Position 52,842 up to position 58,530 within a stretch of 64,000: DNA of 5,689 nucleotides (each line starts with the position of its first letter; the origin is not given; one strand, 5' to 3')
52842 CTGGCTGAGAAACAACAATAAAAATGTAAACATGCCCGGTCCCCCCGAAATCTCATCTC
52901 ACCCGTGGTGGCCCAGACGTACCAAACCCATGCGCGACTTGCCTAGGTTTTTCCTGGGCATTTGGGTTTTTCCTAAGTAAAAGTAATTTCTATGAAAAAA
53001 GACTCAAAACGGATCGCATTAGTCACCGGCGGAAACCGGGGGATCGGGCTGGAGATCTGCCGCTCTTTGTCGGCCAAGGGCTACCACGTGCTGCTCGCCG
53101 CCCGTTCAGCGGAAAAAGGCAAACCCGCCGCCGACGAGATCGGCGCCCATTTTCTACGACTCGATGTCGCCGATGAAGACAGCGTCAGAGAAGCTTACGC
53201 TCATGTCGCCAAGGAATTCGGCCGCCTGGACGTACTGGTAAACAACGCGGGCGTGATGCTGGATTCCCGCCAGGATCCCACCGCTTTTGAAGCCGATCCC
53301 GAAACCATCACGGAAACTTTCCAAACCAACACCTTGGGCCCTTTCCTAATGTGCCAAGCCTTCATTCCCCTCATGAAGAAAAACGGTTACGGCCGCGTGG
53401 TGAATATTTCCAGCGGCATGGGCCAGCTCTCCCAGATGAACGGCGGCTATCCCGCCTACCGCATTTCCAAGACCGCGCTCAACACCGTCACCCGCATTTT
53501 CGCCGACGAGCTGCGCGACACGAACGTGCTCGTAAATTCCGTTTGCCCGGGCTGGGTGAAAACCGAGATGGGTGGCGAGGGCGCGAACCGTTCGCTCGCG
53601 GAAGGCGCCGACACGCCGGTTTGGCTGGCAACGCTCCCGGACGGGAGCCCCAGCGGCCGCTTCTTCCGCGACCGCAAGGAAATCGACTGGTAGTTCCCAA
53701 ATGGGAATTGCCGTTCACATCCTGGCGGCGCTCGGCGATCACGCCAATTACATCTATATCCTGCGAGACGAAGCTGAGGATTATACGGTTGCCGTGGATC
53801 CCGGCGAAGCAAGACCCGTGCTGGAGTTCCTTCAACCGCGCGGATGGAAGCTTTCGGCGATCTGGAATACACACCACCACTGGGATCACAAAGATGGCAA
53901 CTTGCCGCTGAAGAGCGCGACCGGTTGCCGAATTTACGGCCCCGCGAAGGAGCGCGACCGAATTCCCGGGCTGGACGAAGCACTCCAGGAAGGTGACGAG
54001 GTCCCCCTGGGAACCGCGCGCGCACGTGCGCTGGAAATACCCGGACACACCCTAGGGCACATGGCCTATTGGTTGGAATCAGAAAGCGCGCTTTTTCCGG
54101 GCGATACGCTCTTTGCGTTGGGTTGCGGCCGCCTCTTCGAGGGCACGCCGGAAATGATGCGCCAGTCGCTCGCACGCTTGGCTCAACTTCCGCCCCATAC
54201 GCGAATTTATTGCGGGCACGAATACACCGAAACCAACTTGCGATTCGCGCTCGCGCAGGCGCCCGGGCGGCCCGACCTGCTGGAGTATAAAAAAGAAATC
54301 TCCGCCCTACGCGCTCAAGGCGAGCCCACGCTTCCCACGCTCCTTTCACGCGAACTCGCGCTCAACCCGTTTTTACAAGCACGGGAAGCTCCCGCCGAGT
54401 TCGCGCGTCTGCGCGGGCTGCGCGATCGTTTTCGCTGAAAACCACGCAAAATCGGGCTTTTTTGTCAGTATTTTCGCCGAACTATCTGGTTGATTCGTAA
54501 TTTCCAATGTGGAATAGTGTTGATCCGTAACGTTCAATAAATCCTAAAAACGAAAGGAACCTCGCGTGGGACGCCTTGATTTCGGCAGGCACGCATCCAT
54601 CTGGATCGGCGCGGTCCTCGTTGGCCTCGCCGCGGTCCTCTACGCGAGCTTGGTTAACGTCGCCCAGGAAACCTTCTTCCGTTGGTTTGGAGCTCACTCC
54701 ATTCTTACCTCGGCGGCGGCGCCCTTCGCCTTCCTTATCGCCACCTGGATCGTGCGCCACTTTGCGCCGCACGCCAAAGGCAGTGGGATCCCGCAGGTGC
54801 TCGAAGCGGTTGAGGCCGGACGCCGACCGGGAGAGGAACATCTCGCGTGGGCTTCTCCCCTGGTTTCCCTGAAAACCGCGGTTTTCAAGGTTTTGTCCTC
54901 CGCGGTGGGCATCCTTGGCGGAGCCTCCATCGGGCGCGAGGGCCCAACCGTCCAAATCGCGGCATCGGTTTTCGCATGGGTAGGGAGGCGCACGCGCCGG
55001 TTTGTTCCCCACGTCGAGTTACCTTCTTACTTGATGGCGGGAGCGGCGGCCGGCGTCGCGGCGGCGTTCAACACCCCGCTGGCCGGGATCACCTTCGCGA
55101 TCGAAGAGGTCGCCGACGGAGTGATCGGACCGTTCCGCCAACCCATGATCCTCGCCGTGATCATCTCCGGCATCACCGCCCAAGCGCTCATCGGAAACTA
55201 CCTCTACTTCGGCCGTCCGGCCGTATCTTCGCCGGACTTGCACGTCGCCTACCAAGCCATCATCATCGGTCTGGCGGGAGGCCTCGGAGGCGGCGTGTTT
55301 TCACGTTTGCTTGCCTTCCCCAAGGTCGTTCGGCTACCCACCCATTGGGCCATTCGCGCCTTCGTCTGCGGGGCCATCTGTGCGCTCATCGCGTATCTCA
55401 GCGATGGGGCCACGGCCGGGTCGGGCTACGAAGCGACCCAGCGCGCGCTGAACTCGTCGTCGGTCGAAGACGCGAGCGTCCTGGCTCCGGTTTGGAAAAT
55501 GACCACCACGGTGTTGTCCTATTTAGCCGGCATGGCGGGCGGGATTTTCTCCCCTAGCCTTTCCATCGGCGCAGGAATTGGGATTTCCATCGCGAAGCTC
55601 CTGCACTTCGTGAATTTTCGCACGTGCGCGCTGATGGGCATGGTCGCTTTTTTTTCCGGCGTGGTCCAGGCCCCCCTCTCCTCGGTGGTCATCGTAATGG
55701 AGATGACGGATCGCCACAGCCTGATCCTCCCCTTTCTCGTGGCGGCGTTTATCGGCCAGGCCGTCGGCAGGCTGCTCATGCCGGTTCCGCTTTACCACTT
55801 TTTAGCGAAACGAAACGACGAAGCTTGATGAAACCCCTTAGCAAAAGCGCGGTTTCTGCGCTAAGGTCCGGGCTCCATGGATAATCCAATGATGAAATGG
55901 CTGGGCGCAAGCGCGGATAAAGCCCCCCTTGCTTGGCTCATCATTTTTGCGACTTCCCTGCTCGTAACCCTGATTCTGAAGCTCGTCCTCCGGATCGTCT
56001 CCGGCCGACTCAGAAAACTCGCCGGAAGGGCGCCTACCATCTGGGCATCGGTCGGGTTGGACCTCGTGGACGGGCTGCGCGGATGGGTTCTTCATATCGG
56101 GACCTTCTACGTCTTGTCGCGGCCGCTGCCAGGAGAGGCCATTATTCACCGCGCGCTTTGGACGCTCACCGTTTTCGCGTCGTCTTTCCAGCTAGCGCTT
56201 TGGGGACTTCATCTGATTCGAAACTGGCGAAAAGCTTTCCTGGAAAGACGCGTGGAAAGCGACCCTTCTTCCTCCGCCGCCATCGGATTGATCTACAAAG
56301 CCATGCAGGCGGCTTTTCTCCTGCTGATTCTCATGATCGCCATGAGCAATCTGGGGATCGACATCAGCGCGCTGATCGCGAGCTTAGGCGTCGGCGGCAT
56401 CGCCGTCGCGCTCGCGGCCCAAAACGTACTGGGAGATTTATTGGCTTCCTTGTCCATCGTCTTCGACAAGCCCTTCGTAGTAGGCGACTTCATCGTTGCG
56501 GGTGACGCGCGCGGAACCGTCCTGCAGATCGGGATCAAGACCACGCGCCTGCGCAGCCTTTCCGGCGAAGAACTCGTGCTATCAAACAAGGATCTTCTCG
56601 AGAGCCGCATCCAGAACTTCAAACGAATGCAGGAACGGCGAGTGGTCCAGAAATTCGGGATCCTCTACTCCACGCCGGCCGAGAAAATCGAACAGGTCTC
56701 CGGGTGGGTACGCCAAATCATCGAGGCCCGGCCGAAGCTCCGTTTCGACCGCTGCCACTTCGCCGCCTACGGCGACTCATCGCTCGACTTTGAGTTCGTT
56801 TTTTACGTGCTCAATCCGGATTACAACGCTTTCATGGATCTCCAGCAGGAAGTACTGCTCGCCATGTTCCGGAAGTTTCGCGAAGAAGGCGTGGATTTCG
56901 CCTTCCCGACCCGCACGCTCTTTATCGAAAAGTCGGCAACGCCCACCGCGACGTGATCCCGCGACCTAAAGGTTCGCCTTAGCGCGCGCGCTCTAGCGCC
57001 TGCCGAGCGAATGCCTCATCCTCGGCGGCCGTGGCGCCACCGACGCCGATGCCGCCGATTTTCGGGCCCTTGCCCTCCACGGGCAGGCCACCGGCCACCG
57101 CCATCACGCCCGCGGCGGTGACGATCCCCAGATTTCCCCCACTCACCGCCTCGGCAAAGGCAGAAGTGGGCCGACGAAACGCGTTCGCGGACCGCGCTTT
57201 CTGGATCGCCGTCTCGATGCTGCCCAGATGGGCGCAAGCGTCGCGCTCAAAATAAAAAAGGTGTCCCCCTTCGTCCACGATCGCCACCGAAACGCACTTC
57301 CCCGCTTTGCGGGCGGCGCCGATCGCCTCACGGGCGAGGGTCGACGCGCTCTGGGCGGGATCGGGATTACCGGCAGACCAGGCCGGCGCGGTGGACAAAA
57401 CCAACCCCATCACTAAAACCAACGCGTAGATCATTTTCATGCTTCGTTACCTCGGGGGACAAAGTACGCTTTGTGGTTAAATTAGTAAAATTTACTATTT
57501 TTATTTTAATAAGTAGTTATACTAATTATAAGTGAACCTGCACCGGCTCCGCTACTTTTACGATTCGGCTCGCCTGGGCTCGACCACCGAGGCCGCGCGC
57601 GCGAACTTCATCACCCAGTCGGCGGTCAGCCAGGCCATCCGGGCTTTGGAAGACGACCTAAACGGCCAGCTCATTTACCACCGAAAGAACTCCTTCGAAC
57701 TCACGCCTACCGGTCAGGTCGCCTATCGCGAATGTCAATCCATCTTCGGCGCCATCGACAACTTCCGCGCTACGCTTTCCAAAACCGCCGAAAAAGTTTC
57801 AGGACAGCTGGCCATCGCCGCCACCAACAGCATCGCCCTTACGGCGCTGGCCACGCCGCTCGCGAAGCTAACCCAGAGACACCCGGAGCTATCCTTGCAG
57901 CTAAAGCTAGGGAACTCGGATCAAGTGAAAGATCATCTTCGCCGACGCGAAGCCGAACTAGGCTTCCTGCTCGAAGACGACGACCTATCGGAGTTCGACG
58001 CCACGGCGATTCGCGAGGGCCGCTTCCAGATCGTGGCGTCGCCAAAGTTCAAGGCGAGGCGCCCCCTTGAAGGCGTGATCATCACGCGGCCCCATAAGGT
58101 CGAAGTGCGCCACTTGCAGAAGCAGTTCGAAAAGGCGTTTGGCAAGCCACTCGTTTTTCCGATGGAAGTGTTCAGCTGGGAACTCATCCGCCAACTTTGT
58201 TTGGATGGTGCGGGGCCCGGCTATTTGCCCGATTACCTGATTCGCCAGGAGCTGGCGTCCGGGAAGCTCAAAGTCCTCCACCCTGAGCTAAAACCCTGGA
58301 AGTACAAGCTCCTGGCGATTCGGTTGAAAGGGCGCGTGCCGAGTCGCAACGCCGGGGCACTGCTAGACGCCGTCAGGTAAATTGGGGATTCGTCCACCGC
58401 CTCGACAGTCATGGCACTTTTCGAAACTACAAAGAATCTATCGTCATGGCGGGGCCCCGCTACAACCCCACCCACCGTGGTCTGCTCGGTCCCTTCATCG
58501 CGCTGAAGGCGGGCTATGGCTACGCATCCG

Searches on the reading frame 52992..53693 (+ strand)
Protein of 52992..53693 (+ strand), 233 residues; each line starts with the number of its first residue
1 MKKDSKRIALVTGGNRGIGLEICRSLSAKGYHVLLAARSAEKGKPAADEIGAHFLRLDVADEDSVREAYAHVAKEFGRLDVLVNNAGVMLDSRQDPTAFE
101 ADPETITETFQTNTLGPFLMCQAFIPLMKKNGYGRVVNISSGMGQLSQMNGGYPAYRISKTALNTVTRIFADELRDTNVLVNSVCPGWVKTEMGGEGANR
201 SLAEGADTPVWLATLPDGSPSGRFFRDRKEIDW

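Call 37: search_protein_families(library=pfam, proteins=[window:52992-53693:+], max_evalue=0.001)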
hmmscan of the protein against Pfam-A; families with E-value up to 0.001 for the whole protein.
window:52992-53693:+ (233 aa): 5 families
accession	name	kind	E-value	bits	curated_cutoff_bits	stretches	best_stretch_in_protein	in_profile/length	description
PF00106.31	adh_short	-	1.1e-52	178.8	26.6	1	8-195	2-188/195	short chain dehydrogenase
PF13561.12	adh_short_C2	-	2.3e-42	145.7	27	1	15-196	5-183/236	Enoyl-(Acyl carrier protein) reductase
PF13460.12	NAD_binding_10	-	1.6e-08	35.1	27.2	1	13-194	1-151/184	NAD(P)H-binding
PF08659.16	KR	-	7e-08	33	22.6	1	10-111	4-110/180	KR domain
PF01370.27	Epimerase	-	9e-08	32.3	20.9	1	9-141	1-115/240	NAD dependent epimerase/dehydratase family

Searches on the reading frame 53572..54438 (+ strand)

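Call 37: search_protein_families(library=pfam, proteins=[window:53572-54438:+], max_evalue=0.001)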
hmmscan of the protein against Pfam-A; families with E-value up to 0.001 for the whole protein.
window:53572-54438:+ (288 aa): 2 families
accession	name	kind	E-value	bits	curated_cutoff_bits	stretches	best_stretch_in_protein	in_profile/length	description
PF00753.33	Lactamase_B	-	1.2e-18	68.2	22.7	1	57-216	4-196/196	Metallo-beta-lactamase superfamily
PF16123.11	HAGH_C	-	1.1e-14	55.1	25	1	217-287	1-83/83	Hydroxyacylglutathione hydrolase C-terminus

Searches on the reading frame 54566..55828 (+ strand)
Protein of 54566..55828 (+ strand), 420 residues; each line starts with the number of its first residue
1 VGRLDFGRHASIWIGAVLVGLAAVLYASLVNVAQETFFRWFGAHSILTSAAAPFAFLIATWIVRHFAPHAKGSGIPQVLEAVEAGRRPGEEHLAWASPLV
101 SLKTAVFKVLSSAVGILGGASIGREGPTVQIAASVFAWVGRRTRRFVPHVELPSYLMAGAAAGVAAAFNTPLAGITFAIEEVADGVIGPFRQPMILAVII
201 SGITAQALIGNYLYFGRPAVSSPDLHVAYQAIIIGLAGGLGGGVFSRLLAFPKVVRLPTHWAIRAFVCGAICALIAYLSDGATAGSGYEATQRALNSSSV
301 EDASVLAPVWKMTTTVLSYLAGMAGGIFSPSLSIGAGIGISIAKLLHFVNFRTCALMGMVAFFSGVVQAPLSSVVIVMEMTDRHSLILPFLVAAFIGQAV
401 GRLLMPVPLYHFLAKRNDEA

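Call 10: search_protein_families(library=pfam, proteins=[window:54566-55828:+], max_evalue=0.01)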
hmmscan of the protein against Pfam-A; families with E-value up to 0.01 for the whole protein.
window:54566-55828:+ (420 aa): 1 family
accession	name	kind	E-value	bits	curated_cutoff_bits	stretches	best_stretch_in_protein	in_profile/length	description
PF00654.25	Voltage_CLC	-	2.5e-80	270.7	24.8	1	56-401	2-345/346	Voltage gated chloride channel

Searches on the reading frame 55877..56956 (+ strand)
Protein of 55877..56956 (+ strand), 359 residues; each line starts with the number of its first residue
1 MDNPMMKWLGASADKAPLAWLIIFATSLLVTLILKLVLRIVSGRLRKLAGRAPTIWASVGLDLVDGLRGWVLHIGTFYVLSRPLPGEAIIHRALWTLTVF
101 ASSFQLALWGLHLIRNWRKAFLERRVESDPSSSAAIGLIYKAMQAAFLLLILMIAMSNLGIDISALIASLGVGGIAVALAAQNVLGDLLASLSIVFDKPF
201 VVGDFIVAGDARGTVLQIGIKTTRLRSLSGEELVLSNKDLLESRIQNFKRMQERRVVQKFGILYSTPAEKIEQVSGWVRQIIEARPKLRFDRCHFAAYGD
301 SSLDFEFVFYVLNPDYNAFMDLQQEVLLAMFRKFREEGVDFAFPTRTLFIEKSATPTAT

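Call 10: search_protein_families(library=pfam, proteins=[window:55877-56956:+], max_evalue=0.01)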
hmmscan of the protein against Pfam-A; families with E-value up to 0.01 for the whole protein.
window:55877-56956:+ (359 aa): 4 families
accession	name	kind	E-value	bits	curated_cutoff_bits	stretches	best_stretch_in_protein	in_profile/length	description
PF00924.24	MS_channel_2nd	-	4.6e-17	62.3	20.2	1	183-250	1-68/68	Mechanosensitive ion channel, beta-domain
PF21082.3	MS_channel_3rd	-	5.1e-09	36.9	21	1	259-341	4-88/88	Mechanosensitive ion channel MscS, C-terminal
PF21088.3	MS_channel_1st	-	2.7e-06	27.7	23.1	1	148-182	8-42/42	Mechanosensitive ion channel, transmembrane helices 2/3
PF25237.1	MSL2_3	-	0.0032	18.5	34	1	87-181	36-129/130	Mechanosensitive channel protein 2/3 domain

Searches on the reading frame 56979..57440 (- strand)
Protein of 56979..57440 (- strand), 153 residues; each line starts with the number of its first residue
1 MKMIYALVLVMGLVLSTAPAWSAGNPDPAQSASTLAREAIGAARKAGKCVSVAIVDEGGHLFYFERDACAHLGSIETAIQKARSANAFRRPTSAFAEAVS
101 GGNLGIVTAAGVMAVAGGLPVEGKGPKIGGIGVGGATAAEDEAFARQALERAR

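Call 10: search_protein_families(library=pfam, proteins=[window:56979-57440:-], max_evalue=0.01)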
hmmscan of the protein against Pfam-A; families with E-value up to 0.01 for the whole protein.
window:56979-57440:- (153 aa): 1 family
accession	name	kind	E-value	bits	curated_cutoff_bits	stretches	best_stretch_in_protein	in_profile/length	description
PF03928.20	HbpS-like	-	2.5e-27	95.9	25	1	30-150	4-128/128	Haem degrading protein HbpS-like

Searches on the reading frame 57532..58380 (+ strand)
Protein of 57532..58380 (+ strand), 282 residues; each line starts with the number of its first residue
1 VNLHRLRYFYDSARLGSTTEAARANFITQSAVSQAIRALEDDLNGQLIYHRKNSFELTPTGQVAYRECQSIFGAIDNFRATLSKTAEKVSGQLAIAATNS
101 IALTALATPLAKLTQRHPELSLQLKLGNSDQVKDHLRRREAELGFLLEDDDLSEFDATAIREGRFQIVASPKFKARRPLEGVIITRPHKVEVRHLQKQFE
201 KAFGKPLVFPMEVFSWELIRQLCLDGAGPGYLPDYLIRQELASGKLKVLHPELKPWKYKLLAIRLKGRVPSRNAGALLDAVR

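Call 10: search_protein_families(library=pfam, proteins=[window:57532-58380:+], max_evalue=0.01)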
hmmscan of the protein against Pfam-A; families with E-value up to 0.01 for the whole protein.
window:57532-58380:+ (282 aa): 2 families
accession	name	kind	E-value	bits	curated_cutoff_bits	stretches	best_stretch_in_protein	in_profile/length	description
PF03466.25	LysR_substrate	-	8.3e-30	104.2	28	1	88-282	3-205/209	LysR substrate binding domain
PF00126.33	HTH_1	-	9e-17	61.2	26.6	1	3-62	1-60/60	Bacterial regulatory helix-turn-helix protein, lysR family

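Call 97: find_encoding_contigs(protein=window:57532-58377:+, flank=3000, max_places=6)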
Protein seq(282 aa) (282 aa): 3 contigs read that carry it; 3 places shown.
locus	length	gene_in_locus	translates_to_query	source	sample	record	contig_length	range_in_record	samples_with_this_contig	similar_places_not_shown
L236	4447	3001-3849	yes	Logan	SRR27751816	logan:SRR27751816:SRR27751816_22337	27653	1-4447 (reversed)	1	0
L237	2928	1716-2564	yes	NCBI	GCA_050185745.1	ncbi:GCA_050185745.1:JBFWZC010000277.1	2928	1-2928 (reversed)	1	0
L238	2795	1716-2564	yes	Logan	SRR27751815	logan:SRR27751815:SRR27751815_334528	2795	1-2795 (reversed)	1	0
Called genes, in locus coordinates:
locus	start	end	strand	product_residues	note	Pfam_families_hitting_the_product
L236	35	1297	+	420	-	PF00654:Voltage_CLC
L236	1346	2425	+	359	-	PF21088:MS_channel_1st (weak), PF00924:MS_channel_2nd, PF21082:MS_channel_3rd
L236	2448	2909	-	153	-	PF03928:HbpS-like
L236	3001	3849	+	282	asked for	PF00126:HTH_1, PF03466:LysR_substrate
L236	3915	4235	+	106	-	-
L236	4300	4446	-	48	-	?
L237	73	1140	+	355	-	PF21088:MS_channel_1st (weak), PF00924:MS_channel_2nd, PF21082:MS_channel_3rd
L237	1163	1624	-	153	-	PF03928:HbpS-like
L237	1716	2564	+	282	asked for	PF00126:HTH_1, PF03466:LysR_substrate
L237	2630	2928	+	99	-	?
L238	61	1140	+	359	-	PF21088:MS_channel_1st (weak), PF00924:MS_channel_2nd, PF21082:MS_channel_3rd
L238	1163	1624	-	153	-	PF03928:HbpS-like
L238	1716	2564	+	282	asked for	PF00126:HTH_1, PF03466:LysR_substrate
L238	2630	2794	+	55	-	?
